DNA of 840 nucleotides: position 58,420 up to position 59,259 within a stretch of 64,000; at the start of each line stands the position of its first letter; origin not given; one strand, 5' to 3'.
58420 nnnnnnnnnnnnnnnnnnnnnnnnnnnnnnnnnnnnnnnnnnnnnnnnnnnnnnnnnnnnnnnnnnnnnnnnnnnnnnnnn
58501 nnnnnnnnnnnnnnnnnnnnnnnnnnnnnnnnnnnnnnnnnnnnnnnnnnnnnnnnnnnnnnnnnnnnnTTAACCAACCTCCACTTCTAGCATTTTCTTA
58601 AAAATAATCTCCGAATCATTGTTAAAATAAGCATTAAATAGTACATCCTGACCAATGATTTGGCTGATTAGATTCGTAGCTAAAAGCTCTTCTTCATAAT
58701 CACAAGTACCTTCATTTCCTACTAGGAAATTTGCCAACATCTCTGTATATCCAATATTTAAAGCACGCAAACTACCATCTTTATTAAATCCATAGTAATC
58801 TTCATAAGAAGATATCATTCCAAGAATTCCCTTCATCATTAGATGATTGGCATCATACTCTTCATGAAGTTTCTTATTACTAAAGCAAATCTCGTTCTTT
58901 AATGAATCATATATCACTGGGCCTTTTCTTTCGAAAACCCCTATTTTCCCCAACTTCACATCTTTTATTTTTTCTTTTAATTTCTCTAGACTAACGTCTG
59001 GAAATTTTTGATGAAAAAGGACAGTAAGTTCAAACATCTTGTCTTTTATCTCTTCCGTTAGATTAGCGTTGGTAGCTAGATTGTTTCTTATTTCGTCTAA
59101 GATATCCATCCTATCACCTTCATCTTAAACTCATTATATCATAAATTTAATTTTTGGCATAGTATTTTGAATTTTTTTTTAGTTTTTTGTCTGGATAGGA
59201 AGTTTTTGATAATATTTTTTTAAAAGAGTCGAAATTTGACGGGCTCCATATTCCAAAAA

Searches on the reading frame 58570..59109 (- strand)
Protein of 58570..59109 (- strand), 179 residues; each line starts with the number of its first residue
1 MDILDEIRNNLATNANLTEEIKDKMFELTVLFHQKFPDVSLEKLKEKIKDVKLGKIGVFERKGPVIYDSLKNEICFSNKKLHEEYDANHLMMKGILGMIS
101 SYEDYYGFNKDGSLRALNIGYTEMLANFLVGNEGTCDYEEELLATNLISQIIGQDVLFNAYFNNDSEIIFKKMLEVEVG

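Call 3: search_protein_families(library=pfam, proteins=[window:58570-59109:-], max_evalue=1)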
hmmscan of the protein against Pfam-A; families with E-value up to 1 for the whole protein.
window:58570-59109:- (179 aa): 1 family
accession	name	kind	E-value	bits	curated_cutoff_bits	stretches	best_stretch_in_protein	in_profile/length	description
PF21796.3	Cac1_C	-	0.15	12.6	24.3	1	28-51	18-41/55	Chromatin assembly factor 1 subunit Cac1, C-terminal domain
